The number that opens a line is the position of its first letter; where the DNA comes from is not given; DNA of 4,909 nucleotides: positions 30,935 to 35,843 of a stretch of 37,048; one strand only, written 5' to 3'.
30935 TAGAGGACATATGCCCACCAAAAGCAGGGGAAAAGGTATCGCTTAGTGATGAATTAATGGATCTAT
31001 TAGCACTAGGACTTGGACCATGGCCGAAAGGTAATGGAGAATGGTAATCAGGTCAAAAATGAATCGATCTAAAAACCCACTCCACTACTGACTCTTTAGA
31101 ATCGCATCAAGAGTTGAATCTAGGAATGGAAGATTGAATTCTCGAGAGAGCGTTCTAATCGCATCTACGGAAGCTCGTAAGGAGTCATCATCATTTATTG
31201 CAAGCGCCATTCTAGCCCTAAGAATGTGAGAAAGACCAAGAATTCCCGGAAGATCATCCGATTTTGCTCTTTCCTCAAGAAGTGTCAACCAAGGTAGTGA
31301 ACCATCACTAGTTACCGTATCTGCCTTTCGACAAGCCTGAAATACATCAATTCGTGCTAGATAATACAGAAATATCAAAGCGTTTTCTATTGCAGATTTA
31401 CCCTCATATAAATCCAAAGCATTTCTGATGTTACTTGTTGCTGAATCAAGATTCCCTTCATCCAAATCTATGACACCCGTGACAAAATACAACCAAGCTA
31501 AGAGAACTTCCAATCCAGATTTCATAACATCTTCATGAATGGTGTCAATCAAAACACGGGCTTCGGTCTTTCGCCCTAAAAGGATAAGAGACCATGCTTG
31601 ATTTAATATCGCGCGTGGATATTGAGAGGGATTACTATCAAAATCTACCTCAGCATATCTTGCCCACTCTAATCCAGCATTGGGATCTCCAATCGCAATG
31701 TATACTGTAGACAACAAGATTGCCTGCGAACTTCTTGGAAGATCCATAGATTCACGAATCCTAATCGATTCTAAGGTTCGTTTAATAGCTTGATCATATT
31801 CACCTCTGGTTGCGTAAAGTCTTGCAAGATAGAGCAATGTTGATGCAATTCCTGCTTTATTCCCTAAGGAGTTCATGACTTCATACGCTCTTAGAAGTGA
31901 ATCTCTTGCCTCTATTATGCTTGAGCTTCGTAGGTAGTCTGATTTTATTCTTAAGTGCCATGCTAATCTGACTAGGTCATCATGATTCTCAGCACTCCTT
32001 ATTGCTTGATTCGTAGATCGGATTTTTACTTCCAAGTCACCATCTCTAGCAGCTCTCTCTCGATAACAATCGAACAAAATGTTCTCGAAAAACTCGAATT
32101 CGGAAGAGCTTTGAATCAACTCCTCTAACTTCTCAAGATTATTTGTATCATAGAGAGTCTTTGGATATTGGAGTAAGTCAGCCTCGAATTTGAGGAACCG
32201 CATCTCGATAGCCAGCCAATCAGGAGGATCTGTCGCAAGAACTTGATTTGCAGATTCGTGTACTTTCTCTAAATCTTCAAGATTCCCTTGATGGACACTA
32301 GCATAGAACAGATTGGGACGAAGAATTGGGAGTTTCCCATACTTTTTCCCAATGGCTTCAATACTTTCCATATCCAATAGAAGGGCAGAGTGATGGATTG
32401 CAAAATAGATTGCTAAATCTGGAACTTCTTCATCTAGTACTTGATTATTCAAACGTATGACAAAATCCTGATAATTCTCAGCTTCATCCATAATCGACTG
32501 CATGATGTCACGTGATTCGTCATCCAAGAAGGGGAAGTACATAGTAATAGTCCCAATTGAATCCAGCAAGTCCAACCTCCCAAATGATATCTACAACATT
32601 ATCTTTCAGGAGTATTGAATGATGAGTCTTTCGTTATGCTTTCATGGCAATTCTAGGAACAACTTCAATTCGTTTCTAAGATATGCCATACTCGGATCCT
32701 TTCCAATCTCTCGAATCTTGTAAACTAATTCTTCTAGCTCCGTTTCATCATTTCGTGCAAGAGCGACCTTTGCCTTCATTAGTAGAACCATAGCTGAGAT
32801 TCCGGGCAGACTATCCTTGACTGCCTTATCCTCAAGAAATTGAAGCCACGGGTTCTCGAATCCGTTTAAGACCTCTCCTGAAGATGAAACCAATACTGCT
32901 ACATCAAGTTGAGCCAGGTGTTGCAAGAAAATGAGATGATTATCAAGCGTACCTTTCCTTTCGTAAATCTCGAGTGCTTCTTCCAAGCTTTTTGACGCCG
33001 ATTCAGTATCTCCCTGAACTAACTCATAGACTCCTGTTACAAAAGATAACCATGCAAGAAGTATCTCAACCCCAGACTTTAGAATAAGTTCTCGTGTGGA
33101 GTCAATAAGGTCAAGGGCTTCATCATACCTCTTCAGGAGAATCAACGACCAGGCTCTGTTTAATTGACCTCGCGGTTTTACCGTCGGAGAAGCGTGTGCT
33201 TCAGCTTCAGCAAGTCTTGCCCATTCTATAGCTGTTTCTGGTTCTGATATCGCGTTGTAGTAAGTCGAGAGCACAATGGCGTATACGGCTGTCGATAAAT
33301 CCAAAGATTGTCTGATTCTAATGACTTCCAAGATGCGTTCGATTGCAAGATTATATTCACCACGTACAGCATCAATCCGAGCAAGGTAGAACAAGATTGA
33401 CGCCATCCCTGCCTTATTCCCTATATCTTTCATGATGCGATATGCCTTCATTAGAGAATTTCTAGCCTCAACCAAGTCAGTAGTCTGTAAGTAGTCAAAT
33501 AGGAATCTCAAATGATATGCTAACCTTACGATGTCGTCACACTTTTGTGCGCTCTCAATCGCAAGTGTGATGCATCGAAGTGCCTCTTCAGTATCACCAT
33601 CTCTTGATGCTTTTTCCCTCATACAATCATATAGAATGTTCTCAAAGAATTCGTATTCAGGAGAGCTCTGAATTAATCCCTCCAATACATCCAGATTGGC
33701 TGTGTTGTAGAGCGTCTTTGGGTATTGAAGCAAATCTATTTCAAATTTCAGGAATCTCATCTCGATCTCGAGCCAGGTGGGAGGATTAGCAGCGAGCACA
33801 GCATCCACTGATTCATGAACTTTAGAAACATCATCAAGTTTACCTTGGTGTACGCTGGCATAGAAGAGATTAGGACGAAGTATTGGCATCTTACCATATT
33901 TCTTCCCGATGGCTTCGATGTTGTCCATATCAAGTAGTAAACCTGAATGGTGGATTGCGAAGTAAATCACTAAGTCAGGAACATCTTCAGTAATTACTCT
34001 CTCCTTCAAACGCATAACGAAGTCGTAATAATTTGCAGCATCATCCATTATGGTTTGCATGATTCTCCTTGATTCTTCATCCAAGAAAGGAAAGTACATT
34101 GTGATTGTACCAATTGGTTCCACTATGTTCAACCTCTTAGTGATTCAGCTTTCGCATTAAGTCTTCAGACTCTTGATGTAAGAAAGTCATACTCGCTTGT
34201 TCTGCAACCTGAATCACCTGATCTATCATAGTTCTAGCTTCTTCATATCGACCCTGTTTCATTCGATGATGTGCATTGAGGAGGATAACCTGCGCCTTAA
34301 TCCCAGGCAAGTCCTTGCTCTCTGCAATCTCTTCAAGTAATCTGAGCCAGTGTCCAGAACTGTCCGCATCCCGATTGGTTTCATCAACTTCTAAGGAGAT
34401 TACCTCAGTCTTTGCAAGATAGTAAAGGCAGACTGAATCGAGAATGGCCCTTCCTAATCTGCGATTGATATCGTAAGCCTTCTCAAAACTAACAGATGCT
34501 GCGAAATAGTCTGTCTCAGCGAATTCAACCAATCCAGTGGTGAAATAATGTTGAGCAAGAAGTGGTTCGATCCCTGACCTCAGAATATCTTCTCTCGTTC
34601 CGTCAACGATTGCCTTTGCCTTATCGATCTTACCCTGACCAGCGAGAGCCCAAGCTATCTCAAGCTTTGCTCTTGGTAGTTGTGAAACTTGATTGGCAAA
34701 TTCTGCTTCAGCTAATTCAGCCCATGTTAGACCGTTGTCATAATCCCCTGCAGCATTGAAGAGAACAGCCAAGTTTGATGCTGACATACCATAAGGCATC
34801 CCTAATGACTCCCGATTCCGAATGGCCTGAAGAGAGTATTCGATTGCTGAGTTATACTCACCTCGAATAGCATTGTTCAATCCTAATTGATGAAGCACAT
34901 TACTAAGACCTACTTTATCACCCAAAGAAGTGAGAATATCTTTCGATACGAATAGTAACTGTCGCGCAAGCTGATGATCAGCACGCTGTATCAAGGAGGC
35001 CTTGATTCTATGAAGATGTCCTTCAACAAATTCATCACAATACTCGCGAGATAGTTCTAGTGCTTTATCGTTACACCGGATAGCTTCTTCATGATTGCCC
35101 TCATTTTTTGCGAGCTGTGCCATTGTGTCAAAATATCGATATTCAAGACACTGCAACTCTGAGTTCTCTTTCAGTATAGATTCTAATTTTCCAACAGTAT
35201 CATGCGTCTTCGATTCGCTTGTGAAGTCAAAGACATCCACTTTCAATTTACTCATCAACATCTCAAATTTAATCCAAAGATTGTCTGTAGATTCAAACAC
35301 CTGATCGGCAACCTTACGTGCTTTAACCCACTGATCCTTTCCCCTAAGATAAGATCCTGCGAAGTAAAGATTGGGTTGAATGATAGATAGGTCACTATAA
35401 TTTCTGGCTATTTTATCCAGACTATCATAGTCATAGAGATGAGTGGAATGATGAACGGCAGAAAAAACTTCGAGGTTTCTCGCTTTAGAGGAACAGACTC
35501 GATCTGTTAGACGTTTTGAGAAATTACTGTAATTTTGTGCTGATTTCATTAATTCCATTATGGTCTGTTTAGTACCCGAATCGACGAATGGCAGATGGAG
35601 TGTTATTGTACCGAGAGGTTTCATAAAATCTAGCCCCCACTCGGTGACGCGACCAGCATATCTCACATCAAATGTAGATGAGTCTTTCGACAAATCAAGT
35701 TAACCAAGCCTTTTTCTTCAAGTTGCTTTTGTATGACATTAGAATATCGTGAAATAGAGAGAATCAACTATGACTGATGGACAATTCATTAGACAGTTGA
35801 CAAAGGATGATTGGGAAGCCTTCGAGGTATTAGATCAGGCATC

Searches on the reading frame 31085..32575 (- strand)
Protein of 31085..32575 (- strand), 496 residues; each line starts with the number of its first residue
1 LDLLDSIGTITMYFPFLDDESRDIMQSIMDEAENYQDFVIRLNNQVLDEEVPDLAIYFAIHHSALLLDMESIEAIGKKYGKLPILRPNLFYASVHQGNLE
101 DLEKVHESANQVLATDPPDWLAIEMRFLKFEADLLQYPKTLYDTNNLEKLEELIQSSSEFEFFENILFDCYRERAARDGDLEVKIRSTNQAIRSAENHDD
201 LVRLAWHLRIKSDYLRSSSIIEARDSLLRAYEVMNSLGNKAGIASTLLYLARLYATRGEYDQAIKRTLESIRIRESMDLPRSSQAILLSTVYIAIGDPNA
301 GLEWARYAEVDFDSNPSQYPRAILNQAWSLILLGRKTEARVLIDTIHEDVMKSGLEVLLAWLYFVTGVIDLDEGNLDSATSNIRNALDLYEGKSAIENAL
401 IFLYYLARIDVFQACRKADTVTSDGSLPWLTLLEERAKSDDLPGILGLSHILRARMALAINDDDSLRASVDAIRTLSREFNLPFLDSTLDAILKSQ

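Call 4: search_protein_families(library=pfam, proteins=[window:31085-32575:-], max_evalue=0.01)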
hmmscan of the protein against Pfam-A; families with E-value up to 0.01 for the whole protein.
window:31085-32575:- (496 aa): 11 families
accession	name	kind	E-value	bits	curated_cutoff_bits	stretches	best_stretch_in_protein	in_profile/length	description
PF13424.12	TPR_12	-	6.6e-10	39.5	30.1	1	209-276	8-77/77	Tetratricopeptide repeat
PF17874.7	TPR_MalT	-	7.7e-07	29.1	45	0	294-389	214-309/336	MalT-like TPR region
PF07719.23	TPR_2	-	1.5e-05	25.2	27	0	246-273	3-30/34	Tetratricopeptide repeat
PF12862.13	ANAPC5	-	3.9e-05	24.1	23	1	214-278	8-73/91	Anaphase-promoting complex subunit 5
PF14559.12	TPR_19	-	0.00021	22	25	0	247-265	28-46/68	Tetratricopeptide repeat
PF13174.12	TPR_6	-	0.00035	21.5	26.3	0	247-269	3-24/33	Tetratricopeptide repeat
PF10345.15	Cohesin_load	-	0.00056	18.9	25.8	0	325-381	360-419/585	Cohesin loading factor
PF13428.12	TPR_14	-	0.0019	19.1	23.5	0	246-265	3-22/44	Tetratricopeptide repeat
PF07721.20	TPR_4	-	0.0024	18.8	27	0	245-263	2-20/26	Tetratricopeptide repeat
PF13374.12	TPR_10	-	0.0032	17.9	27.5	0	244-275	2-33/42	Tetratricopeptide repeat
PF13176.12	TPR_7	-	0.0077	16.7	27.9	0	249-265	4-20/36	Tetratricopeptide repeat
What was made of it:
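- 31085..35693 (-): Three paralogous ~500-aa cytoplasmic TPR proteins (31085-32575, 32642-34132, 34137-35693). They are recurrent neighbours. Pfam TPR_12 and MalT-like TPR (call 4).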

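Call 59: search_protein_families(library=ncbifam, proteins=[window:31085-32575:-], max_evalue=0.1)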
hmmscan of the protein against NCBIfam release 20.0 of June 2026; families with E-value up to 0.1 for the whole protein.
window:31085-32575:- (496 aa): 5 families
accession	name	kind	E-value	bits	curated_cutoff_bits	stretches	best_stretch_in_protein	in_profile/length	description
NF053617.1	SARPRegAfsRStmc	equivalog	0.00049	18.1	1430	1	187-278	758-850/986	SARP-family global regulator AfsR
NF053779.1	BT3442_fam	equivalog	0.0064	15.3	940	1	227-277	85-135/563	BT3442 family protein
NF003420.0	PRK04841.1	equivalog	0.014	13.4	537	1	208-401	576-772/903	HTH-type transcriptional regulator MalT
NF053520.1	HK_Porph_FimS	equivalog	0.038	12.3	600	1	209-304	209-306/618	sensor histidine kinase FimS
TIGR03903.1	TOMM_kin_cyc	equivalog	0.074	10.8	705.75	0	436-484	1093-1141/1267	TOMM system kinase/cyclase fusion protein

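Call 71: search_solved_structures(query=A11, max_evalue=0.1)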
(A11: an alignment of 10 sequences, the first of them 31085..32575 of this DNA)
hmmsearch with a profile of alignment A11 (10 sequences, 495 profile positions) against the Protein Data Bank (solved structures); distinct sequences matched with E-value up to 0.1: 45.
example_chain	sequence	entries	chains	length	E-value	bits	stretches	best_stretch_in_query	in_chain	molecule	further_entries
9k7u_A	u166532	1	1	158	1.2e-07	33.6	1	174-279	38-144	Heter-Zn2-HEHE-22A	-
5a7d_B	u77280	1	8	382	4.1e-07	31.8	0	218-303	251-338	PINS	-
4a1s_A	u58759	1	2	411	9.3e-07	30.6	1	176-303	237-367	PARTNER OF INSCUTEABLE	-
3gw4_A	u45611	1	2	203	4.8e-06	28.3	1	170-248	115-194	Uncharacterized protein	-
8bu0_A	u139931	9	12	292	7.1e-06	27.7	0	238-269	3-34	Consensus tetratricopeptide repeat protein | Crystal structure of an 8-repeat consensus TPR superhelix with Zinc. | Monomer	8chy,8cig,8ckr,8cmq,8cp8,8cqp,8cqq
6hc2_A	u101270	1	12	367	7.7e-05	24.3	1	172-303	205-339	G-protein-signaling modulator 2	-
5a6c_A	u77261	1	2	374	7.9e-05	24.3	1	173-303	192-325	G-PROTEIN-SIGNALING MODULATOR 2, AFADIN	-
8ch0_A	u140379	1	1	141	8.1e-05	24.2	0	238-269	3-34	Consensus tetratricopeptide repeat protein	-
4g2v_A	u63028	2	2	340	9.2e-05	24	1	174-303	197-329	G-protein-signaling modulator 2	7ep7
3sf4_A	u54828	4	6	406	0.00011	23.8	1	172-303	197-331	G-protein-signaling modulator 2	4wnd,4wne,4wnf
4wng_A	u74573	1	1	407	0.00011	23.8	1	172-303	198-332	G-protein-signaling modulator 2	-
7obi_A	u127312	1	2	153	0.00015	23.3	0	239-269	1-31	CTPR-rv4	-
3ro2_A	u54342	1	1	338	0.00018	23.1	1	174-303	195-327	G-protein-signaling modulator 2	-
3ro3_A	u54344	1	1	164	0.00054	21.5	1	170-303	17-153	G-protein-signaling modulator 2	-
4jhr_A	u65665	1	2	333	0.00059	21.4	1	173-303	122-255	G-protein-signaling modulator 2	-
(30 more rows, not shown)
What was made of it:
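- Tried and rejected: An RRNPP relationship is rejected at the sequence level (call 71).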

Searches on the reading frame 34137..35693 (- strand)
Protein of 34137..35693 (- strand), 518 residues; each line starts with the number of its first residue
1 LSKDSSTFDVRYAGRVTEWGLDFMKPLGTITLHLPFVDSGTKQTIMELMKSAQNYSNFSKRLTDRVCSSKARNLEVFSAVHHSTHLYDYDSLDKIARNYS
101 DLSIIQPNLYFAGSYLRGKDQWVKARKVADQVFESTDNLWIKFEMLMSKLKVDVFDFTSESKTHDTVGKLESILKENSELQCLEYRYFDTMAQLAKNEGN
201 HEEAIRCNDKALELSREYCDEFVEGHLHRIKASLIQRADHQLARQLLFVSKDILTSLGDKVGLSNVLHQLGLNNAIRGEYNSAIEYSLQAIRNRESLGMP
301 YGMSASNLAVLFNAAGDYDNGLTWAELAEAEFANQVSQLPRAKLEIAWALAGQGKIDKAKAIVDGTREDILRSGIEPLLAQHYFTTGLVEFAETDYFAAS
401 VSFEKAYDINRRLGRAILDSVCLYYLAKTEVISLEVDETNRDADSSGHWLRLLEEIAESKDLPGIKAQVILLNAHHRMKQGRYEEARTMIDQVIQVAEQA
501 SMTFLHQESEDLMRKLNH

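Call 4: search_protein_families(library=pfam, proteins=[window:34137-35693:-], max_evalue=0.01)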
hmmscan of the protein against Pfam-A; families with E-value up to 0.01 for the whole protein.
window:34137-35693:- (518 aa): 10 families
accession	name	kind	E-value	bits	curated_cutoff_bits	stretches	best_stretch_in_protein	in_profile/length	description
PF13424.12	TPR_12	-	8.7e-13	48.7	30.1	1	227-295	6-76/77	Tetratricopeptide repeat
PF07719.23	TPR_2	-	1.1e-08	34.9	27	0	188-217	4-33/34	Tetratricopeptide repeat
PF00515.34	TPR_1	-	5.2e-08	32.8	27.8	1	191-217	7-33/34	Tetratricopeptide repeat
PF13181.12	TPR_8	-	5.5e-08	32.8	25.7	0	189-217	5-33/34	Tetratricopeptide repeat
PF13374.12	TPR_10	-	1.5e-05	25.2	27.5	0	479-500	14-35/42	Tetratricopeptide repeat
PF14559.12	TPR_19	-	4.1e-05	24.3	25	0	464-497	23-55/68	Tetratricopeptide repeat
PF07721.20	TPR_4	-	5.6e-05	23.8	27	0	479-492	13-26/26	Tetratricopeptide repeat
PF13428.12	TPR_14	-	0.0015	19.4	23.5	0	477-496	11-30/44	Tetratricopeptide repeat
PF13176.12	TPR_7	-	0.0021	18.4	27.9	0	474-499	6-31/36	Tetratricopeptide repeat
PF13432.12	TPR_16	-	0.0057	17.5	32.7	0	472-497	2-27/65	Tetratricopeptide repeat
